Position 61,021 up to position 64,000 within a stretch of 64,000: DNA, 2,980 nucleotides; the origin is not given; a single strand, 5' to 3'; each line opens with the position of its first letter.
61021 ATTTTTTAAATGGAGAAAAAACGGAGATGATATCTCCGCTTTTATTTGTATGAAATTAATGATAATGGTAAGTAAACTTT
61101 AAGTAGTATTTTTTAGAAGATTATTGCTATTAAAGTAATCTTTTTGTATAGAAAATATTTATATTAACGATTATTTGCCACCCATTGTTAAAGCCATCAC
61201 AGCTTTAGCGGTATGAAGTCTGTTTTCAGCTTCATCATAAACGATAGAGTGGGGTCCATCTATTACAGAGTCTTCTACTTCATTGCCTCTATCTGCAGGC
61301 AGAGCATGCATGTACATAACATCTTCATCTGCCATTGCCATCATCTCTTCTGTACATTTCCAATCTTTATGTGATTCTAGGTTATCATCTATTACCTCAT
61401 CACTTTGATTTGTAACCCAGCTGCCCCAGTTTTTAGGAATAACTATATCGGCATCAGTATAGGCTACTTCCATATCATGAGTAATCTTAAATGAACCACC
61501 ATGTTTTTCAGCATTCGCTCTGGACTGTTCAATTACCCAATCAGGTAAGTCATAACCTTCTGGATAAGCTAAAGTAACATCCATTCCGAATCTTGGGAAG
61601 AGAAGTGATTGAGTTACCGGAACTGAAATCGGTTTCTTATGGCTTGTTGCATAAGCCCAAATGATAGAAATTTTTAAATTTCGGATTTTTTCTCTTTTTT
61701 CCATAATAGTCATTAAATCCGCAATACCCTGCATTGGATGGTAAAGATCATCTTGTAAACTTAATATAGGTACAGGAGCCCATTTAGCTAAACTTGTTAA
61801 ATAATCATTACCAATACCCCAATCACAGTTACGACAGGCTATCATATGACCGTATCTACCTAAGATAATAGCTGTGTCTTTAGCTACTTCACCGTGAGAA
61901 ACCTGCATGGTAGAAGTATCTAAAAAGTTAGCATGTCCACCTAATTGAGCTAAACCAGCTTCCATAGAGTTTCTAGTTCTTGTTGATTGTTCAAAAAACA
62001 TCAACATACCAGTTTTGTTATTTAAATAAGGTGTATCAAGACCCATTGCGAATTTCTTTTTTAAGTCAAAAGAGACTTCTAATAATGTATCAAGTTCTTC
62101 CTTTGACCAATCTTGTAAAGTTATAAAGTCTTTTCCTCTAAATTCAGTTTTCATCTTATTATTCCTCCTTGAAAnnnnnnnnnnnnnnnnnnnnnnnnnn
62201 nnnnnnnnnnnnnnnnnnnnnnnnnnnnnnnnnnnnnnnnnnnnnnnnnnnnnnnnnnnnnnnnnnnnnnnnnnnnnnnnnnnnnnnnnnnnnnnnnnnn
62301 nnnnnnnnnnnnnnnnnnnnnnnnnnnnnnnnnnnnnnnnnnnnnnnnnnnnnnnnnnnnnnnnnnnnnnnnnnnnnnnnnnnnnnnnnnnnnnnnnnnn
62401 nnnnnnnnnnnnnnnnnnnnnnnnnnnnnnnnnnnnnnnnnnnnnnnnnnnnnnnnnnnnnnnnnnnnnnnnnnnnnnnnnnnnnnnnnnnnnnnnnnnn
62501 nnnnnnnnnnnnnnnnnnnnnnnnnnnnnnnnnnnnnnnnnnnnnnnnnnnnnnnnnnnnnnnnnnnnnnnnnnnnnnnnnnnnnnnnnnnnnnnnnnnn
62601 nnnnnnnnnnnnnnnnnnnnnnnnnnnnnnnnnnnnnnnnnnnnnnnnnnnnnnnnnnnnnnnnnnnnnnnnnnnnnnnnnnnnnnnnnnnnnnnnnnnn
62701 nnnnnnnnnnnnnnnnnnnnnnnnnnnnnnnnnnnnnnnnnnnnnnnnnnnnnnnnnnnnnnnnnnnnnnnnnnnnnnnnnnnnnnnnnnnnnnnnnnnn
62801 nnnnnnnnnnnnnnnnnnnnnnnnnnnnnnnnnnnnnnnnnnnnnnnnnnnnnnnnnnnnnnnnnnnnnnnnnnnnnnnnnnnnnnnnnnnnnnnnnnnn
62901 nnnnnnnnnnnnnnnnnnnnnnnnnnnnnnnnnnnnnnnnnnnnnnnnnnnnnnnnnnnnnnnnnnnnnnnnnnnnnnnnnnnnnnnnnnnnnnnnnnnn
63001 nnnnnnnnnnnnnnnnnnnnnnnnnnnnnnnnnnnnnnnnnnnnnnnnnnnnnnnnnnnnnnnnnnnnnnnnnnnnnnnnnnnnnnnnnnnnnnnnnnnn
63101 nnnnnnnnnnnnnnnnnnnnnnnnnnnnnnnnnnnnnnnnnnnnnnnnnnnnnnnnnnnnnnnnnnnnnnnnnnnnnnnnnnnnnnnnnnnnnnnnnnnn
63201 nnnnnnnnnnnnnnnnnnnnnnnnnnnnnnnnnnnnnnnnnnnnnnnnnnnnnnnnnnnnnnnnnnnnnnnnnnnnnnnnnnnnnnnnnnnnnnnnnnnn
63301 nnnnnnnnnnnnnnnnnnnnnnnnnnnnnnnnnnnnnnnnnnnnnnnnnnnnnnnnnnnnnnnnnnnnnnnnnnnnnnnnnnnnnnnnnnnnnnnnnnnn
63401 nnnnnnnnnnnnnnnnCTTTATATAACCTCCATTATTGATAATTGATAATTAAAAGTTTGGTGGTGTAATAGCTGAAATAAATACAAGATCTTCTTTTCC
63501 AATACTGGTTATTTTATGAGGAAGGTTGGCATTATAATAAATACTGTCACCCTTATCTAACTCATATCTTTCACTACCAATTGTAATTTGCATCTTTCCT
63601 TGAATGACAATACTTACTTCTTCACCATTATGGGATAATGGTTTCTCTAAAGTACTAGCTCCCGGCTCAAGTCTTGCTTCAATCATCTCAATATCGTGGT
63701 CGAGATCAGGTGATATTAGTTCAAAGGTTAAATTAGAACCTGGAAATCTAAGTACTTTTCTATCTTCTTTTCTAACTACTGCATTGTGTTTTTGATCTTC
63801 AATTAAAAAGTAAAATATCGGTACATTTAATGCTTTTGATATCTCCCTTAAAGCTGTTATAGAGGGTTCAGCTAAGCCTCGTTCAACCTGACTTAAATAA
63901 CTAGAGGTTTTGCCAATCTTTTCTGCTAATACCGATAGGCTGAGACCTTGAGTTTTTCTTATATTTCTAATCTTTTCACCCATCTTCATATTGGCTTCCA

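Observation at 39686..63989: A roughly 24-kb co-directional anaerobic purine/urate catabolism supercluster related to the E. coli ygeW-ygfU region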

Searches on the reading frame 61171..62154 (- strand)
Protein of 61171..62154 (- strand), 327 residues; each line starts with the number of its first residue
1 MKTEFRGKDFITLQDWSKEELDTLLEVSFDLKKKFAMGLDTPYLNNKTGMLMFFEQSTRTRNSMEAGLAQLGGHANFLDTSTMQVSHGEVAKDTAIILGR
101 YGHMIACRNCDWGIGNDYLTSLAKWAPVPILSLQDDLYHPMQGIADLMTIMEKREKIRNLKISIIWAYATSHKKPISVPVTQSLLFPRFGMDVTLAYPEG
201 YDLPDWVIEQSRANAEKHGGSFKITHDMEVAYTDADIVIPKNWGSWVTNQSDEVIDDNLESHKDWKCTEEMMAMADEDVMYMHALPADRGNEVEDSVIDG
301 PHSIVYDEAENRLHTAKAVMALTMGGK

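Call 5: search_protein_families(library=ncbifam, proteins=[window:61171-62154:-], max_evalue=0.00001)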
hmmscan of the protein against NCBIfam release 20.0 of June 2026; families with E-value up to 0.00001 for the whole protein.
window:61171-62154:- (327 aa): 16 families
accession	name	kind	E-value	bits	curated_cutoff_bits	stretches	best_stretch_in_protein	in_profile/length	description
TIGR00658.1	orni_carb_tr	equivalog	2.5e-73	246.9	280.85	1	8-324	1-303/304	ornithine carbamoyltransferase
NF001986.0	PRK00779.1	subfamily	7.6e-73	245.3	306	1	6-324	4-304/307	ornithine carbamoyltransferase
TIGR04384.1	putr_carbamoyl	exception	1.4e-65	221.6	500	1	9-322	1-305/330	putrescine carbamoyltransferase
NF003384.0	PRK04523.1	equivalog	4.1e-62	210.2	288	1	8-322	4-331/336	N-acetylornithine carbamoyltransferase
NF005538.0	PRK07200.1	equivalog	5.8e-57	193.5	453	1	5-314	19-366/396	knotted carbamoyltransferase YgeW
TIGR03316.1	ygeW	equivalog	1.1e-53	182.6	500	1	7-320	18-369/391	knotted carbamoyltransferase YgeW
NF003286.0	PRK04284.1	subfamily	1e-50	172.7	515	2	4-287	3-276/332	ornithine carbamoyltransferase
NF011380.0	PRK14805.1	equivalog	1.1e-46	159.3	421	1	8-322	2-298/302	ornithine carbamoyltransferase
NF009213.0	PRK12562.1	subfamily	1.1e-37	130.2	559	2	4-287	3-277/334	ornithine carbamoyltransferase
NF002032.1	PRK00856.1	equivalog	1.6e-35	122.7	263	1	8-323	1-296/297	aspartate carbamoyltransferase catalytic subunit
NF002470.0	PRK01713.1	equivalog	4.2e-35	121.8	545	1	4-288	4-278/334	ornithine carbamoyltransferase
TIGR00670.1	asp_carb_tr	equivalog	6.7e-32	110.8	236.95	1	8-324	1-303/304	aspartate carbamoyltransferase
NF011379.0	PRK14804.1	equivalog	1e-24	87.3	373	1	8-320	7-305/311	ornithine carbamoyltransferase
NF006046.0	PRK08192.1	equivalog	1e-20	74.3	512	1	3-325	2-318/339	aspartate carbamoyltransferase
NF008853.0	PRK11891.1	equivalog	6.2e-16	58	560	1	43-325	124-399/430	aspartate carbamoyltransferase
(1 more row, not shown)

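Call 22: search_protein_families(library=pfam, proteins=[window:61171-62154:-], max_evalue=0.001)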
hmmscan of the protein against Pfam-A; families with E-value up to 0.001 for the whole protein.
window:61171-62154:- (327 aa): 2 families
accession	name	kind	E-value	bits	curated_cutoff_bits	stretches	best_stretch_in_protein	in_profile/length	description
PF00185.30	OTCace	-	3.1e-36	125.2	29.4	1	181-322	16-156/157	Aspartate/ornithine carbamoyltransferase, Asp/Orn binding domain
PF02729.26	OTCace_N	-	5.4e-36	124.4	29.9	1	8-152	1-148/148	Aspartate/ornithine carbamoyltransferase, carbamoyl-P binding domain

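Call 23: search_solved_structures(query=window:61171-62154:-, max_evalue=1e-20)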
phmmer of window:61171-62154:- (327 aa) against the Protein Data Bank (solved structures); distinct sequences matched with E-value up to 1e-20: 47.
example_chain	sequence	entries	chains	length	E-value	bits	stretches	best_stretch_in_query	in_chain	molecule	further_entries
1pvv_A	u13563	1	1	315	3.1e-60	207.5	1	4-326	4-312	Ornithine carbamoyltransferase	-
1a1s_A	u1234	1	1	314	4.2e-60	207.1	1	5-326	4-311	ORNITHINE CARBAMOYLTRANSFERASE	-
3q98_A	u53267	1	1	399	3.5e-50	174.5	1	5-290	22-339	transcarbamylase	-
7nnf_A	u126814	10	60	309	6.5e-48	167.1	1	10-321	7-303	Ornithine carbamoyltransferase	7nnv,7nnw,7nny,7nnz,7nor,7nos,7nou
2i6u_A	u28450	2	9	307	6.6e-48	167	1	10-321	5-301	Ornithine carbamoyltransferase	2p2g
4ep1_A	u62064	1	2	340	1.3e-45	159.5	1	6-321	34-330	Ornithine carbamoyltransferase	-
4nf2_A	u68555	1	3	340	1.3e-45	159.5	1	6-321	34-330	Ornithine carbamoyltransferase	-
3m5c_A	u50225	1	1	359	6.2e-45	157.3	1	8-325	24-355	N-acetylornithine carbamoyltransferase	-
3l02_A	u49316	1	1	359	1.1e-44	156.4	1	8-325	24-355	N-acetylornithine carbamoyltransferase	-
3l05_A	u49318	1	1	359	1.7e-44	155.8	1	8-325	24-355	N-acetylornithine carbamoyltransferase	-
3l06_A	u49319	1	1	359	2.2e-44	155.5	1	8-325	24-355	N-acetylornithine carbamoyltransferase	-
3kzc_A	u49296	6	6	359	2.2e-44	155.4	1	8-325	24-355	N-acetylornithine carbamoyltransferase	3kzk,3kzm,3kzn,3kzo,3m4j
3l04_A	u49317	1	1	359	2.4e-44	155.3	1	8-325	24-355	N-acetylornithine carbamoyltransferase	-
3m5d_A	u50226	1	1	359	3.1e-44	155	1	8-325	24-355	N-acetylornithine carbamoyltransferase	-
2yfk_A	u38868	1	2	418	3.2e-44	154.9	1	8-320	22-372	ASPARTATE/ORNITHINE CARBAMOYLTRANSFERASE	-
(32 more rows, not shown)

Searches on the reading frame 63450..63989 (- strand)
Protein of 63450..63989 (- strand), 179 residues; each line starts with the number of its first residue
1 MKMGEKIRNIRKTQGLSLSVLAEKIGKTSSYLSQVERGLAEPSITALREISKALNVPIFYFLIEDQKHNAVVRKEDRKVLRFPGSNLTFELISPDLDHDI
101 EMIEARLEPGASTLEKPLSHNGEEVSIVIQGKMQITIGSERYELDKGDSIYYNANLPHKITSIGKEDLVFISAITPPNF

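Call 5: search_protein_families(library=ncbifam, proteins=[window:63450-63989:-], max_evalue=0.00001)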
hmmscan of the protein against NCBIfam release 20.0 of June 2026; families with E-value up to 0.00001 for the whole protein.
window:63450-63989:- (179 aa): 10 families
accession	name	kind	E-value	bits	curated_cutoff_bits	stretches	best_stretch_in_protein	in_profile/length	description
NF007408.0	PRK09943.1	equivalog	1.7e-23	83.2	211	1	2-179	7-185/185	HTH-type transcriptional regulator PuuR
NF006015.0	PRK08154.1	subfamily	1.2e-10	41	204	1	2-67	30-95/314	anaerobic benzoate catabolism transcriptional regulator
NF041951.1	phage_RstR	subfamily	6.5e-10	39.2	80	1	1-69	1-69/108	RstR family transcriptional repressor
NF046032.1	TransRegSlrRBacil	equivalog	1.3e-08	35.1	250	1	3-58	2-58/149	HTH-type transcriptional regulator SlrR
NF041677.1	trans_regClgR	equivalog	4.1e-08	33.3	170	1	3-71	9-77/113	transcriptional regulator ClgR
NF047948.1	male_kill_WMK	equivalog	6.2e-08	32.4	300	1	2-81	5-86/300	WO male-killing family protein Wmk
NF052239.1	antitox_spr1629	equivalog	2.2e-07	30.3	335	1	1-73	1-74/377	spr1629 family repressor/antitoxin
TIGR00270.2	TIGR00270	equivalog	3.5e-07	30.2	110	1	4-59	77-132/159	multiprotein bridging factor aMBF1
TIGR02612.1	mob_myst_A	hypoth_equivalog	2.6e-06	27.4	122.6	1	7-79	30-104/150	mobile mystery protein A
NF010465.0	PRK13890.1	equivalog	3e-06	27.3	96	1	10-63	13-66/121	conjugal transfer protein TrbA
